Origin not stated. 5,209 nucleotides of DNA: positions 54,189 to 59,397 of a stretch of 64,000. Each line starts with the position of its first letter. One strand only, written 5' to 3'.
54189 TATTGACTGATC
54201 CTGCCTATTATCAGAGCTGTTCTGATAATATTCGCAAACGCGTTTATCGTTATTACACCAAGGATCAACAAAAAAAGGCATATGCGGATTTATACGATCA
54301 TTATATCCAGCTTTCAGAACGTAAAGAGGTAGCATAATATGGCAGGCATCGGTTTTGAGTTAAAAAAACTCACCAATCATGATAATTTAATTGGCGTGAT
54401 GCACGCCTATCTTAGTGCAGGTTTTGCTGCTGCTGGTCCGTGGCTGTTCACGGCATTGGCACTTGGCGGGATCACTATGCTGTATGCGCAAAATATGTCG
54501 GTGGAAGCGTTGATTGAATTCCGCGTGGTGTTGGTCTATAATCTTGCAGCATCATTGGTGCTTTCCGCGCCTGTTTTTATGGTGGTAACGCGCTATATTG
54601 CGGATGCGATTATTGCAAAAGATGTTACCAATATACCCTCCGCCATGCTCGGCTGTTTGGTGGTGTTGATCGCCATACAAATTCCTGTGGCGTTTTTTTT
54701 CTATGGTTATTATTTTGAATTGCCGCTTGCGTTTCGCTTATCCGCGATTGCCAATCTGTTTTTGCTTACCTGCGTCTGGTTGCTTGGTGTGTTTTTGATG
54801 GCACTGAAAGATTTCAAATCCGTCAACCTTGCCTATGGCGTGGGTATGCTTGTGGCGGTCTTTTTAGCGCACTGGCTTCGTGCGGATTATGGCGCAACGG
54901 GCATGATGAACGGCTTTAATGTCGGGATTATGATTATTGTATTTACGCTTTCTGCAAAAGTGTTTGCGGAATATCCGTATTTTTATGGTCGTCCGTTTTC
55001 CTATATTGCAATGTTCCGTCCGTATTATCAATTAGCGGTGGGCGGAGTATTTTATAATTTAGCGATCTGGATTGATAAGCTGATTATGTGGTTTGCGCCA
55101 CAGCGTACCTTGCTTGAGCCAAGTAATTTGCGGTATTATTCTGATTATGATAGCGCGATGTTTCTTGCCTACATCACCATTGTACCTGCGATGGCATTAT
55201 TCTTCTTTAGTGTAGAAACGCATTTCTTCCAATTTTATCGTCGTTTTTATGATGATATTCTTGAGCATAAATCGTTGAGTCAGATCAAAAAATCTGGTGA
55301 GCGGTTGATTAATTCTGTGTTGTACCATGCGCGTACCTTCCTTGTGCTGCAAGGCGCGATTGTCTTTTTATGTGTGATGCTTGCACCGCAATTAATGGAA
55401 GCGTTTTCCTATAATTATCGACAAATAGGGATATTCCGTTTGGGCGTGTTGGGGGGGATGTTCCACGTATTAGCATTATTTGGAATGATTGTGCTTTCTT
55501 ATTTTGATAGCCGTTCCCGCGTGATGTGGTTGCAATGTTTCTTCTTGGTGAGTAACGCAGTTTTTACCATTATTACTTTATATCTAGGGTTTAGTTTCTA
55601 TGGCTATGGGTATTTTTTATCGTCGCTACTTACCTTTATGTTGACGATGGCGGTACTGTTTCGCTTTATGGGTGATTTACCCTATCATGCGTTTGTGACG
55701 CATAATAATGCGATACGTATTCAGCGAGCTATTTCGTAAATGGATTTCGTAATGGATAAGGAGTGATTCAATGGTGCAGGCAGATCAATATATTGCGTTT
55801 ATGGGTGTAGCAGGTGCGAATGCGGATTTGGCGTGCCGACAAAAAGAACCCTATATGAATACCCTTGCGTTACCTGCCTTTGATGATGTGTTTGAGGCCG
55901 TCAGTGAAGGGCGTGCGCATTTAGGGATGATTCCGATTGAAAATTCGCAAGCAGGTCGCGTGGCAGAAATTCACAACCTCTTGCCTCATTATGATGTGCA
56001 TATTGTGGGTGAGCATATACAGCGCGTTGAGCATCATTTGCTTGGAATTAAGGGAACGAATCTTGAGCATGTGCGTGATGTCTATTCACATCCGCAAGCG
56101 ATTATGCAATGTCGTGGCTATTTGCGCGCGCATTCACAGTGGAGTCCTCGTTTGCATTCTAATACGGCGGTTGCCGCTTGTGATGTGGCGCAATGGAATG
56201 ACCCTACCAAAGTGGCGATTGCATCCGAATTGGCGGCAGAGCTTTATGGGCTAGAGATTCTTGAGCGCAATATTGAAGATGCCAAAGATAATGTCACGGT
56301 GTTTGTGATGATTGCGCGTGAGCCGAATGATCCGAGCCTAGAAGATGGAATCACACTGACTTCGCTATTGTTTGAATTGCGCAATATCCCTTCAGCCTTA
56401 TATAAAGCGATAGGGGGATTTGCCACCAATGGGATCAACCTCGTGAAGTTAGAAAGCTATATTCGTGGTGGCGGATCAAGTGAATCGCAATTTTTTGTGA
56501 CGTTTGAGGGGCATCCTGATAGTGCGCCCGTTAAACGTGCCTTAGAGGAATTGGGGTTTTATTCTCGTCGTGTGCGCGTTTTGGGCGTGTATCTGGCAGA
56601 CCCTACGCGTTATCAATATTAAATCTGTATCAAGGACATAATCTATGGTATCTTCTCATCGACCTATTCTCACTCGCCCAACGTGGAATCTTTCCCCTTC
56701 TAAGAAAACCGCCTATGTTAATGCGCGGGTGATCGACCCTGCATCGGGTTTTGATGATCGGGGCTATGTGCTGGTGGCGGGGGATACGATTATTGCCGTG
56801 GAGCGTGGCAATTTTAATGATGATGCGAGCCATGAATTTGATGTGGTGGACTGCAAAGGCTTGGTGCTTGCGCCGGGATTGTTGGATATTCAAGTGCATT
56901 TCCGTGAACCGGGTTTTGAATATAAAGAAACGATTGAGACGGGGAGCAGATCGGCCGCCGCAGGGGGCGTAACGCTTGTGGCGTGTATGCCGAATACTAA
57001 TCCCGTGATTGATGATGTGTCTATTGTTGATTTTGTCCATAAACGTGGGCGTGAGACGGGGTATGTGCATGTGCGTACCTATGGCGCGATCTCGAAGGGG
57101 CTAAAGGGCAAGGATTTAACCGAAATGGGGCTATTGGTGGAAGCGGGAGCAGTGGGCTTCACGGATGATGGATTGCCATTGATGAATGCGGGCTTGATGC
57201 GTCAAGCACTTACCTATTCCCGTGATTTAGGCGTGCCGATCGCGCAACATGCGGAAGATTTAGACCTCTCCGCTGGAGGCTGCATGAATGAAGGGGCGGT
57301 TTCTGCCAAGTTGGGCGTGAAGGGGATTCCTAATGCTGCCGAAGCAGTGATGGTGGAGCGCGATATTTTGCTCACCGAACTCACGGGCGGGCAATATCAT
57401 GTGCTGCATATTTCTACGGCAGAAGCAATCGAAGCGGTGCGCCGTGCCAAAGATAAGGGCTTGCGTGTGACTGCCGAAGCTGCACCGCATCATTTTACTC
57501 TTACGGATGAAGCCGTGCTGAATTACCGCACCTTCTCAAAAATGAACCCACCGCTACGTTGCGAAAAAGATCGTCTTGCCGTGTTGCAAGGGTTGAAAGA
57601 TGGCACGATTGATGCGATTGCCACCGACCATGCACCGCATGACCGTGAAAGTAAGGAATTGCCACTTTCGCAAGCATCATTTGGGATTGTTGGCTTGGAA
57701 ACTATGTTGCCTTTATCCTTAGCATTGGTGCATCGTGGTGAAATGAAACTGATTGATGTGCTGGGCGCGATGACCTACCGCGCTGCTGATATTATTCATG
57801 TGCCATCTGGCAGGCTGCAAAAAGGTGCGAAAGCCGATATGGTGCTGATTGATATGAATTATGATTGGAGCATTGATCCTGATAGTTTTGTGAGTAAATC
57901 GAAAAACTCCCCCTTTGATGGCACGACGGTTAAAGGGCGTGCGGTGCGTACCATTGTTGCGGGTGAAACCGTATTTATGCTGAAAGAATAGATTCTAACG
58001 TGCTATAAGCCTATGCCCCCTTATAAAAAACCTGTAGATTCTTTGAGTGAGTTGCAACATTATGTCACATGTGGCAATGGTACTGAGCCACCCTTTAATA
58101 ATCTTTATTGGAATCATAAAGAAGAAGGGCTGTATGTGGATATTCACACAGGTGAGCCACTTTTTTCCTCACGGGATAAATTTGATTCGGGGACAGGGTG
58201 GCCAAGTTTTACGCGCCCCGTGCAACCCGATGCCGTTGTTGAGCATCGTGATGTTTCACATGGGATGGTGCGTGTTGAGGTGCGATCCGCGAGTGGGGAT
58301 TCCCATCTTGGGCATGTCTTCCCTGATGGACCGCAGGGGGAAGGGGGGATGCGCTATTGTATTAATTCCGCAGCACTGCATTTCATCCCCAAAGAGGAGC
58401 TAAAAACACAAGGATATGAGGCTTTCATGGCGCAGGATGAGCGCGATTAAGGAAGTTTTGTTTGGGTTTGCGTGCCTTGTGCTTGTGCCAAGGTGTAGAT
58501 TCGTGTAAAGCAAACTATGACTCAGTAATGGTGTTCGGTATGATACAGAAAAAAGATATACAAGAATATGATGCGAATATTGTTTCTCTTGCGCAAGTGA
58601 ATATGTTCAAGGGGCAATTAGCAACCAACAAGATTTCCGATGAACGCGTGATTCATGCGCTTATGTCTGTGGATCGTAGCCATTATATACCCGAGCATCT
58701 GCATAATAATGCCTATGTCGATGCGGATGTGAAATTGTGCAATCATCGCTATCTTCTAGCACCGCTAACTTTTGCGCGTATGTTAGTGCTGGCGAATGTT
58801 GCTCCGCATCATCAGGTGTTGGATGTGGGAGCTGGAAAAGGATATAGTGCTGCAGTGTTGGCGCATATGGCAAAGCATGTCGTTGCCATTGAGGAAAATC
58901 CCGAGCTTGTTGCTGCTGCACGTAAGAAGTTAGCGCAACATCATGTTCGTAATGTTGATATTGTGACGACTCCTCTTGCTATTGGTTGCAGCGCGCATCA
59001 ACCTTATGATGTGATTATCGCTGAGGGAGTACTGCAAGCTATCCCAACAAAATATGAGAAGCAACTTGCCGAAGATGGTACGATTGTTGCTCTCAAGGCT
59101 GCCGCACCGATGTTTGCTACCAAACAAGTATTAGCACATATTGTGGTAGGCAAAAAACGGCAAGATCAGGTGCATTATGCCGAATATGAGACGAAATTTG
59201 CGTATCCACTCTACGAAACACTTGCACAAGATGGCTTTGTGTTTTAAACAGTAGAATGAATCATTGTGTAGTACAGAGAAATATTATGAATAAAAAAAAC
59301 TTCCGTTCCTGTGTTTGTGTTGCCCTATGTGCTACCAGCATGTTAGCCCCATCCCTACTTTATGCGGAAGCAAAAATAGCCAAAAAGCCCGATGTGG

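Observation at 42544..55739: Pel-type exopolysaccharide locus with split PelA, no PelC and an enlarged PelB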

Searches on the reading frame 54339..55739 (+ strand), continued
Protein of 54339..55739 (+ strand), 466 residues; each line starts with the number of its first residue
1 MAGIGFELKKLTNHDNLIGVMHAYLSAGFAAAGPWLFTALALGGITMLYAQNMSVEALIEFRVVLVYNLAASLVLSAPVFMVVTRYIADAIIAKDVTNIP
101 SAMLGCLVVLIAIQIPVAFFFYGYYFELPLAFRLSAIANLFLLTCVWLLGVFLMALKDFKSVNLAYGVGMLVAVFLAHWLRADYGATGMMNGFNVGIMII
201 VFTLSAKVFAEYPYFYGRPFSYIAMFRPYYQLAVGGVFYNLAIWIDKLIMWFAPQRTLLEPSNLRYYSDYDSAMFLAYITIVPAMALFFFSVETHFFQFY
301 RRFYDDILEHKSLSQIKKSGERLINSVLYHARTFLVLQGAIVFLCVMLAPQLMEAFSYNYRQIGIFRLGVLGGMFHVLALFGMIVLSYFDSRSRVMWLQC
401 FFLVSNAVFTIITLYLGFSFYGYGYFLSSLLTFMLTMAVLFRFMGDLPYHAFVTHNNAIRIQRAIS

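Call 52: get_annotated_region(hit=H42, flank=12000)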
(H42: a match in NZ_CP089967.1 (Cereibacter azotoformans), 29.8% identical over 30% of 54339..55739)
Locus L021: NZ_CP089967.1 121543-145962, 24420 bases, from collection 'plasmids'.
description: Cereibacter azotoformans strain ORIO plasmid pORIO1, complete sequence
organism: Cereibacter azotoformans (NCBI taxid 43057)
taxonomy: Bacteria; Pseudomonadota; Alphaproteobacteria; Rhodobacterales; Paracoccaceae; Cereibacter; Cereibacter azotoformans
host: -; source: Owen's River; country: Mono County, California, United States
typing (MOB-suite, as given by PLSDB): non-mobilizable; replicon rep_cluster_252
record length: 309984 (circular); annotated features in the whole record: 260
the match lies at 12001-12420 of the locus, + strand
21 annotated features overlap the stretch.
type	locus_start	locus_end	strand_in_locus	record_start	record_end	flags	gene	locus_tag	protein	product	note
CDS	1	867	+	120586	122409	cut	glmS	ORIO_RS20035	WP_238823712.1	glutamine--fructose-6-phosphate transaminase (isomerizing)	GO:0006040 - amino sugar metabolic process [Evidence IEA]; GO:0009252 - peptidoglycan biosynthetic process [Evidence ...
CDS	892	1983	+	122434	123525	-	galE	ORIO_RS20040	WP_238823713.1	UDP-glucose 4-epimerase GalE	GO:0006012 - galactose metabolic process [Evidence IEA]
CDS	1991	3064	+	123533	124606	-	-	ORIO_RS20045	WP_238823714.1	endo alpha-1,4 polygalactosaminidase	-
CDS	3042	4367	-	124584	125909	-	-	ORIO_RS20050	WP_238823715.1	hypothetical protein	-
CDS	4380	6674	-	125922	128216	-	-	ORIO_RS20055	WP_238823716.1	hypothetical protein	-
CDS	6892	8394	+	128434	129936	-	-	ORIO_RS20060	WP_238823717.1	polysaccharide biosynthesis/export family protein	GO:0015774 - polysaccharide transport [Evidence IEA]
CDS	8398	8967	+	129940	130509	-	-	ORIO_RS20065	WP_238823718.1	hypothetical protein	-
CDS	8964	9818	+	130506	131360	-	-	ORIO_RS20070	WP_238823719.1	hypothetical protein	-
CDS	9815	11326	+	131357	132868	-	pelF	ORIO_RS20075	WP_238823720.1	GT4 family glycosyltransferase PelF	-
CDS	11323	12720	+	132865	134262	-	pelG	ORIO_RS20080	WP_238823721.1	exopolysaccharide Pel transporter PelG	-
CDS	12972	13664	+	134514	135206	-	-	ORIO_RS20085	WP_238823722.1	response regulator transcription factor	GO:0000160 - phosphorelay signal transduction system [Evidence IEA]; GO:0006355 - regulation of DNA-templated ...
CDS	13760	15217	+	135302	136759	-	-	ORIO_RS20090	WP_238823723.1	MJ1477/TM1410 family putative glycoside hydrolase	-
CDS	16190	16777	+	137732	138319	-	-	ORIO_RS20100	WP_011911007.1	exopolysaccharide biosynthesis protein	-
CDS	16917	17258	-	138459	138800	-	-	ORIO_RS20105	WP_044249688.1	carboxymuconolactone decarboxylase family protein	-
CDS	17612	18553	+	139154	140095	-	-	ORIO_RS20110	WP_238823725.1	M10 family metallopeptidase C-terminal domain-containing protein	-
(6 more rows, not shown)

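Call 55: find_homologous_proteins(query=L010:10338-10988:+, max_evalue=0.001)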
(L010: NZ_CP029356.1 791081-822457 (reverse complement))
Query L010:10338-10988:+ (217 aa): 198 proteins with E <= 0.001 among 4340 candidates; the best 120 are listed.
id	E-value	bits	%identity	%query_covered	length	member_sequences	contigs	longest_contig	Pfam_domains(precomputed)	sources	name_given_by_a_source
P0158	4.9e-125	433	100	96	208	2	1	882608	PF03783.21,PF05643.17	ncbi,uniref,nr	ncbi:hypothetical protein DEW08_24690 (plasmid) [Azospirillum thermophilum]|uniref:Penicillin-bindin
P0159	8.0e-110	383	86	100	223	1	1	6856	PF03783.21,PF05643.17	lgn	-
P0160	3.0e-81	290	73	84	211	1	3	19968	PF03783.21,PF05643.17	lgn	-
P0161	4.1e-81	289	72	85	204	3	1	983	PF05643.17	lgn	-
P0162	1.3e-80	288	70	90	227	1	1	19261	PF05643.17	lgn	-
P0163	1.7e-80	287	74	80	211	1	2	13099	PF03783.21,PF05643.17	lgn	-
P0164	1.0e-77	278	69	88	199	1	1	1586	PF03783.21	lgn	-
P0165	4.0e-76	273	68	91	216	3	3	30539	PF03783.21,PF05643.17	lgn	-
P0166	1.4e-75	271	74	83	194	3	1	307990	PF03783.21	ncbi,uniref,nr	ncbi:TolB-like protein [Azospirillum agricola]|uniref:CsgG/HfaB family protein n=1 Tax=Azospirillum 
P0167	1.9e-75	271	73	77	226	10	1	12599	PF03783.21,PF05643.17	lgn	-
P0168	1.2e-74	268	75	78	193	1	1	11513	-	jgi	-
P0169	1.8e-73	264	72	77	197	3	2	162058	PF17680.7,PF03783.21,PF05643.17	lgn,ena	-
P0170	6.0e-73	263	67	89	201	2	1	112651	PF03783.21,PF05643.17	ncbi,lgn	-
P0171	1.1e-72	262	72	77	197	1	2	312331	PF17680.7,PF05643.17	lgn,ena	-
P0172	1.6e-72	261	68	84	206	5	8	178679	PF03783.21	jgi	jgi:polysaccharide biosynthesis protein PelC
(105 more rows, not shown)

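Call 87: search_protein_families(library=pfam, proteins=[L002:8091-8852:+, L002:8785-9936:+], max_evalue=0.01)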
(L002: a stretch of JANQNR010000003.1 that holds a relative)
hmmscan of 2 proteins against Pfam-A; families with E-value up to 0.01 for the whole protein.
L002:8091-8852:+ (253 aa): 0 families

L002:8785-9936:+ (383 aa): 1 family
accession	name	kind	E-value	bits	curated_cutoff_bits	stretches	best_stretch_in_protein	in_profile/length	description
PF02661.23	Fic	-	2.4e-15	57.6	24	1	134-241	2-93/93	Fic/DOC family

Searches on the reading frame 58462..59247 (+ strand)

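Call 13: search_protein_families(library=pfam, proteins=[window:58462-59247:+], max_evalue=0.001)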
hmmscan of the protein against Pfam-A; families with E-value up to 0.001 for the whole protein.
window:58462-59247:+ (261 aa): 11 families
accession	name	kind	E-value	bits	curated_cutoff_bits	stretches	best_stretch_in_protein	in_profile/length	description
PF01135.25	PCMT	-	9.3e-33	114.2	20.3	1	53-227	10-184/210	Protein-L-isoaspartate(D-aspartate) O-methyltransferase (PCMT)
PF00398.26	RrnaAD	-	2.2e-10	40.5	24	1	96-168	11-81/263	Ribosomal RNA adenine dimethylase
PF13847.12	Methyltransf_31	-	1.2e-09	38.5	27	1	116-197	4-90/145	Methyltransferase domain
PF13649.12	Methyltransf_25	-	1.8e-09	38.6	27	1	119-199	1-83/97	Methyltransferase domain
PF08242.18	Methyltransf_12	-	2.5e-08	35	30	1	120-196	1-80/98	Methyltransferase domain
PF08241.18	Methyltransf_11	-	4.1e-07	31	21.2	1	120-196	1-74/95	Methyltransferase domain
PF05175.20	MTS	-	1.1e-06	28.9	23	1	115-186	31-103/170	Methyltransferase small domain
PF13489.12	Methyltransf_23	-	2.9e-05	24.3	27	1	114-196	21-96/164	Methyltransferase domain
PF06325.19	PrmA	-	4.1e-05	23.6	22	1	113-208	159-256/296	Ribosomal protein L11 methyltransferase (PrmA)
PF13679.12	Methyltransf_32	-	0.0001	22.7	27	1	114-162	24-78/143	Methyltransferase domain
PF02527.21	GidB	-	0.00026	20.8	27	1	108-238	39-174/184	rRNA small subunit methyltransferase G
